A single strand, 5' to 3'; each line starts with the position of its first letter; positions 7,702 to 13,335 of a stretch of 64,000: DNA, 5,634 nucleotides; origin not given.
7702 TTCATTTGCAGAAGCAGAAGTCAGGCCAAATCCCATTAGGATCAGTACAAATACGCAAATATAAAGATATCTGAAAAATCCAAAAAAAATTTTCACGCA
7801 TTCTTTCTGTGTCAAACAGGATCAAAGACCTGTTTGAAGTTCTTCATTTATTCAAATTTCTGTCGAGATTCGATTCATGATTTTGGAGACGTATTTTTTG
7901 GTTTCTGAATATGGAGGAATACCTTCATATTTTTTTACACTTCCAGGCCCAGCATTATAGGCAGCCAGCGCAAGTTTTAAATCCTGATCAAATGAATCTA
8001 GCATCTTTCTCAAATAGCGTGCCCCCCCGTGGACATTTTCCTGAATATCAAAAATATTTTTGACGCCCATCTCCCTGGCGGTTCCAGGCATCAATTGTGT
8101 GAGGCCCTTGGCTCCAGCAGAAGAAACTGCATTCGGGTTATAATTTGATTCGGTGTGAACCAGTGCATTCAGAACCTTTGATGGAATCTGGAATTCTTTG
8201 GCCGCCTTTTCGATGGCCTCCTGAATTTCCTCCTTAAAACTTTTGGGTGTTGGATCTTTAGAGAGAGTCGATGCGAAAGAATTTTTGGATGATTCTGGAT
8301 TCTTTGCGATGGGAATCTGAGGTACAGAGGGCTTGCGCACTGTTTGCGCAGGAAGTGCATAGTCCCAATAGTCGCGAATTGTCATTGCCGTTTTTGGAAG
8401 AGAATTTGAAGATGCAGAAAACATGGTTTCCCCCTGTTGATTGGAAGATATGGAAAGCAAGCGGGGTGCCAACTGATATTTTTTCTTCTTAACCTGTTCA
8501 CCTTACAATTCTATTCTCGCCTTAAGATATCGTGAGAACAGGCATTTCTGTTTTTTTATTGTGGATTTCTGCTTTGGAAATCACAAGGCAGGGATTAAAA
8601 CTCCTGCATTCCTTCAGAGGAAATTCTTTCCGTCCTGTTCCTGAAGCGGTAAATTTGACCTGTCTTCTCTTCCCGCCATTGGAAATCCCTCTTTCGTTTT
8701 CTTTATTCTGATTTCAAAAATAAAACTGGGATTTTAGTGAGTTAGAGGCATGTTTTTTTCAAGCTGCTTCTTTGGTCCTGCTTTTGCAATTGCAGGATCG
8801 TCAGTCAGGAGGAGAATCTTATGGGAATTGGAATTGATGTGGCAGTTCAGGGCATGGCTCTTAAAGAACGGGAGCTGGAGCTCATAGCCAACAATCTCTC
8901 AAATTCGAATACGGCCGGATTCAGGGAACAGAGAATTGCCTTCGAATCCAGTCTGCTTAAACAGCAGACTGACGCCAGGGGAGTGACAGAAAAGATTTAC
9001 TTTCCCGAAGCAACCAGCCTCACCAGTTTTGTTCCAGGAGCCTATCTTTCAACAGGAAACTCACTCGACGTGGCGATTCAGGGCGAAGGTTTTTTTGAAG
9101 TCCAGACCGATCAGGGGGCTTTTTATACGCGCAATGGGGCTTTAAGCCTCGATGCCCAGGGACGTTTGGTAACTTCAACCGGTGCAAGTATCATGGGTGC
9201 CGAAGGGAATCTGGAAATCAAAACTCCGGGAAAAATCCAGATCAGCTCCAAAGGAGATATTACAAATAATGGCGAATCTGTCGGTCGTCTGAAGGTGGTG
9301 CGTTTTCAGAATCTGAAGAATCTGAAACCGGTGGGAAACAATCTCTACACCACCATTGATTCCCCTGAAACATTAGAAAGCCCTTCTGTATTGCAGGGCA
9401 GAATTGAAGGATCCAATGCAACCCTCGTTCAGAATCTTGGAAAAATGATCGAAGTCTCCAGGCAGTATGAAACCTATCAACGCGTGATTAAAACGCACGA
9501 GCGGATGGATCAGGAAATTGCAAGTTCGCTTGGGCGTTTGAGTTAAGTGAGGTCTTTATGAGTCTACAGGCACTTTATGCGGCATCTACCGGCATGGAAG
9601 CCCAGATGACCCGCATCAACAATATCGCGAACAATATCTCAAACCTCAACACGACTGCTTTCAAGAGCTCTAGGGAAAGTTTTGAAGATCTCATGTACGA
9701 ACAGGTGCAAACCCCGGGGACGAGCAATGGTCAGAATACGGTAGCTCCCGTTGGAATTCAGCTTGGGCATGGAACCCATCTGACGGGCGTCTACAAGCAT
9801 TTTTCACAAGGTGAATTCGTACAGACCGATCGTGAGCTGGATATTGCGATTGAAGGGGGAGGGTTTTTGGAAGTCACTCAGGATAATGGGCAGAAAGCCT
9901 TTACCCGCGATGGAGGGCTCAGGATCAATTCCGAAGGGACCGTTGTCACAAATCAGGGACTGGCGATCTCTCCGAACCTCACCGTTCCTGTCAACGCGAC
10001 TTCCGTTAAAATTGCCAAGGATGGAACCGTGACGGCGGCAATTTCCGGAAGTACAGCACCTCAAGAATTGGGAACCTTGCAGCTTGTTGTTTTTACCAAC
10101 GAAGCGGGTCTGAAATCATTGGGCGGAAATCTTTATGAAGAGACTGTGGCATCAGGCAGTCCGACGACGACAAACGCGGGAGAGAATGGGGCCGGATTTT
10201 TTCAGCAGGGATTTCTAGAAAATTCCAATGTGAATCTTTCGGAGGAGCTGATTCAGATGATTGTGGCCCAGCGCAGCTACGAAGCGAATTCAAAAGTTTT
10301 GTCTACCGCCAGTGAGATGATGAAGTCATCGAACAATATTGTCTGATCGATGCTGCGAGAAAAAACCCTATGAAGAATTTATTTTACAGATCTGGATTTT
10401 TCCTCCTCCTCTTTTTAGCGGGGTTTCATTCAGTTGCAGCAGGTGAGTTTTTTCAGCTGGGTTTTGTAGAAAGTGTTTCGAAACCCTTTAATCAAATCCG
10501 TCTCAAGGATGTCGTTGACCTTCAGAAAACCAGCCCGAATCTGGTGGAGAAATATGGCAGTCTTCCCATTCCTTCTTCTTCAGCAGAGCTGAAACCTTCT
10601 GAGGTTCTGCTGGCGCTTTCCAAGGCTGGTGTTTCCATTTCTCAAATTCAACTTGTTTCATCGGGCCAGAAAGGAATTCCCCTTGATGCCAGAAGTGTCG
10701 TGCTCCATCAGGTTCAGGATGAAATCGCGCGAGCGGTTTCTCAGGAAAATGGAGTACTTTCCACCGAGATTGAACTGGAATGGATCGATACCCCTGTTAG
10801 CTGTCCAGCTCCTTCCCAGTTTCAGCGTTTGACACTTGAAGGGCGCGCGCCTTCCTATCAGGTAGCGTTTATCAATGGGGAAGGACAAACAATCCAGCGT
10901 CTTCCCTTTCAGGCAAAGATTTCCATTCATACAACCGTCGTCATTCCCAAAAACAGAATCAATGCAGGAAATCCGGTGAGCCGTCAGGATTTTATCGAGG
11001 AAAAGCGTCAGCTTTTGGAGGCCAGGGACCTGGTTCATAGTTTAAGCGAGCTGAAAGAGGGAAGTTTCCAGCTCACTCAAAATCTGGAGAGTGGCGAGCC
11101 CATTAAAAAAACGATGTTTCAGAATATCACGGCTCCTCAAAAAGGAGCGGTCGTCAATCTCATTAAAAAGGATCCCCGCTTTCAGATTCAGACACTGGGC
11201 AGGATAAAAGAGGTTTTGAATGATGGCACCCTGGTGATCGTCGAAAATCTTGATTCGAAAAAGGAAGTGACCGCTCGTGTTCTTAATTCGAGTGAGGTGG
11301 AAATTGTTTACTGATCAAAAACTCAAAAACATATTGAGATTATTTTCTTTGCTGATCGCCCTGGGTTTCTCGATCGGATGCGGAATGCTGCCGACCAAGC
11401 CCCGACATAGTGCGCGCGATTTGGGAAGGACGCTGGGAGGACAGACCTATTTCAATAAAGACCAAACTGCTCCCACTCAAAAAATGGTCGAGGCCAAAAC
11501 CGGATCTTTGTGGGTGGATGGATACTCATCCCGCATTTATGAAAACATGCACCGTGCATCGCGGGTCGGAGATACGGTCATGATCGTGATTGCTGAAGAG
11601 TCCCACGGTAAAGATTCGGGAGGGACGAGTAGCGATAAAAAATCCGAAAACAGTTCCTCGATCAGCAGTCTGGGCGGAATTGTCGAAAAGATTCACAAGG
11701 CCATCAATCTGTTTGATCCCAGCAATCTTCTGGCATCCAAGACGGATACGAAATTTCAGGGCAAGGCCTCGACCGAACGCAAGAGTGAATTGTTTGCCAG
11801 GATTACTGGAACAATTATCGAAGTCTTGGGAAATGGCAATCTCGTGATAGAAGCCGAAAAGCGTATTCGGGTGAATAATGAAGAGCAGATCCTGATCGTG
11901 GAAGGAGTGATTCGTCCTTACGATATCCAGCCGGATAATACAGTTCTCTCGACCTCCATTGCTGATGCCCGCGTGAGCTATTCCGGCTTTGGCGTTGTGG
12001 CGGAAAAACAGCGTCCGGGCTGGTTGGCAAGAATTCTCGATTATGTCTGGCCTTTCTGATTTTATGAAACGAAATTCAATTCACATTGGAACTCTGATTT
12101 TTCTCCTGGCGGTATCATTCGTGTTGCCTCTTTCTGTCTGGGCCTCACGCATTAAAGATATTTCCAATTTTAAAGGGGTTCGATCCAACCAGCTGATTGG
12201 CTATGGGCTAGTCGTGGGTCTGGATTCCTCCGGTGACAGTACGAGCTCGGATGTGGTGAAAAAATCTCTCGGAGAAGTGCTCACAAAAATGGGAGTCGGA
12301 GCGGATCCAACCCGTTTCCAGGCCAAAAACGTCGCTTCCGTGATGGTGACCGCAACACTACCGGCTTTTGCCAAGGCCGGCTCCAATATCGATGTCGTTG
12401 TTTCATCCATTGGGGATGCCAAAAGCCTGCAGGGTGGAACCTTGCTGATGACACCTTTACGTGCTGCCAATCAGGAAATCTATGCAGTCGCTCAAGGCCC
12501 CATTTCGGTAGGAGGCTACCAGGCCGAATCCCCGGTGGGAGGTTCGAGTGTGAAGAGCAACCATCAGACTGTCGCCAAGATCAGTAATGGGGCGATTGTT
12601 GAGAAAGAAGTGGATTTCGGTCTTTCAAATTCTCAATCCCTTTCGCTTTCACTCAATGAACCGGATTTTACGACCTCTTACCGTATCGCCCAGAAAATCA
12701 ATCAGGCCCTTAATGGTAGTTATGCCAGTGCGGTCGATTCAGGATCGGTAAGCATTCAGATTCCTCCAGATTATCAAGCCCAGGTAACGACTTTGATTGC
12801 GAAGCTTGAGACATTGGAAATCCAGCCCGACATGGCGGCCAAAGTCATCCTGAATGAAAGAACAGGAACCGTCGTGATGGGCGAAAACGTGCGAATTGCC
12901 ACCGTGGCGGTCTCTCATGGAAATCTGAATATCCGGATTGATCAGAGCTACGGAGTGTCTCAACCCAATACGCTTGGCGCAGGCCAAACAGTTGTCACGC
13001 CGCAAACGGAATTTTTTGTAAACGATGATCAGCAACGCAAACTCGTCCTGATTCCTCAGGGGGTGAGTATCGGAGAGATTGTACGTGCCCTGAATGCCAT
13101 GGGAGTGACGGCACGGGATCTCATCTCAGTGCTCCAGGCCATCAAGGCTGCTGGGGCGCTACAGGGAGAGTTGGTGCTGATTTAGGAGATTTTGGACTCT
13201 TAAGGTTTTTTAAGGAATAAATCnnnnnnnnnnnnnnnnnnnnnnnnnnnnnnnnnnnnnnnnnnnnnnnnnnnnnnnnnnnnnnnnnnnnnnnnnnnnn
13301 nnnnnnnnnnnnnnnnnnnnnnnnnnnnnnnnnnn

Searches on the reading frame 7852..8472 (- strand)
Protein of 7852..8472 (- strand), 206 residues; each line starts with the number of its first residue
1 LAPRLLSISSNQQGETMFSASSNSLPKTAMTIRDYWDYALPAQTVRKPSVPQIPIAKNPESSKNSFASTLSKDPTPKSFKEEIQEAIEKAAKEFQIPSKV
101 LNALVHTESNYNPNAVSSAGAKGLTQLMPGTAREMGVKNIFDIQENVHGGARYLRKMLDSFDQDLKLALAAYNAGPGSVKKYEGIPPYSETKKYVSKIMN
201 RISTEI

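Call 32: search_protein_families(library=pfam, proteins=[window:7852-8472:-], max_evalue=0.0001)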
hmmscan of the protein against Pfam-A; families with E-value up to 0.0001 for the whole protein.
window:7852-8472:- (206 aa): 2 families
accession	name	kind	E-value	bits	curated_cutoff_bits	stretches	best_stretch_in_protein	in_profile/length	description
PF01464.25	SLT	-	5.8e-28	97.3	21.3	1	86-193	2-115/117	Transglycosylase SLT domain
PF13406.11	SLT_2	-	1.5e-05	24.8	24.3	0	77-112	67-102/292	Transglycosylase SLT domain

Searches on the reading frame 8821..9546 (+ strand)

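Call 32: search_protein_families(library=pfam, proteins=[window:8821-9546:+], max_evalue=0.0001)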
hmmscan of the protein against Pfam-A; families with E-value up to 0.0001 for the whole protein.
window:8821-9546:+ (241 aa): 3 families
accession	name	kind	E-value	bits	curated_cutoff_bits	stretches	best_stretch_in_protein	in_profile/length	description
PF22692.1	LlgE_F_G_D1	-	1e-14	54.8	27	1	85-148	1-63/64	Flagellar hook protein FlgE/F/G D1 domain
PF06429.18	Flg_bbr_C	-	7.5e-11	41.8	23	1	192-234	2-44/46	Flagellar basal body rod FlgEFG protein C-terminal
PF00460.25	Flg_bb_rod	-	5.7e-07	29.8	20.7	1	5-35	1-31/31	Flagella basal body rod protein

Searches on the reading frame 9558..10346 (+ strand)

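Call 32: search_protein_families(library=pfam, proteins=[window:9558-10346:+], max_evalue=0.0001)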
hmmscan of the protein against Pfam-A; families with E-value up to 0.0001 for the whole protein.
window:9558-10346:+ (262 aa): 3 families
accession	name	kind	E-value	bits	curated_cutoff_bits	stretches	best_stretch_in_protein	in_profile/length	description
PF22692.1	LlgE_F_G_D1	-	1.1e-20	74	27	1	97-160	1-64/64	Flagellar hook protein FlgE/F/G D1 domain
PF06429.18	Flg_bbr_C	-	4.3e-20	71.4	23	1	216-261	1-46/46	Flagellar basal body rod FlgEFG protein C-terminal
PF00460.25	Flg_bb_rod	-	7.4e-06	26.3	20.7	1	6-36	1-31/31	Flagella basal body rod protein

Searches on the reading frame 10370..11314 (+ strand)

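Call 32: search_protein_families(library=pfam, proteins=[window:10370-11314:+], max_evalue=0.0001)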
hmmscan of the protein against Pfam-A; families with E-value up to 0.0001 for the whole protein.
window:10370-11314:+ (314 aa): 1 family
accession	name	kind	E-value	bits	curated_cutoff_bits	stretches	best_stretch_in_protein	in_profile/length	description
PF13144.11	ChapFlgA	-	6.7e-14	52.4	23.8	1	189-312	2-122/122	Chaperone for flagella basal body P-ring formation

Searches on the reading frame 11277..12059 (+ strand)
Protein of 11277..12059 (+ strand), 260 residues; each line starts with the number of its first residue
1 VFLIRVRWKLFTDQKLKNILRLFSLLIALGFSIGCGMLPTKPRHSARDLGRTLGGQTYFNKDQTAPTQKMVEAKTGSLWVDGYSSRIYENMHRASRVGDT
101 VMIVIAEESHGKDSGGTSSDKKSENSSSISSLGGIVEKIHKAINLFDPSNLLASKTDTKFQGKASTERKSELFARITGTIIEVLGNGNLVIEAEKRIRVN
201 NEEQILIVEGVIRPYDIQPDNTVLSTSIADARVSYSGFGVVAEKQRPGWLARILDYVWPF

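Call 32: search_protein_families(library=pfam, proteins=[window:11277-12059:+], max_evalue=0.0001)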
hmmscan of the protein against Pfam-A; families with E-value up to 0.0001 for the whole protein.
window:11277-12059:+ (260 aa): 1 family
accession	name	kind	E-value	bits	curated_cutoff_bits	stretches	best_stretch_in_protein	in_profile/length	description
PF02107.21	FlgH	-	3e-53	180.4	27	1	73-259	2-172/172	Flagellar L-ring protein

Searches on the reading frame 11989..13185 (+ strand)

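Call 32: search_protein_families(library=pfam, proteins=[window:11989-13185:+], max_evalue=0.0001)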
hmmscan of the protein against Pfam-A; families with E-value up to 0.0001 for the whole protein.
window:11989-13185:+ (398 aa): 1 family
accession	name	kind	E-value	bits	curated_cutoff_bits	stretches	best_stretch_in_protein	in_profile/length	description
PF02119.21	FlgI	-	4.2e-134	447.2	25.3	1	54-396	1-342/343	Flagellar P-ring protein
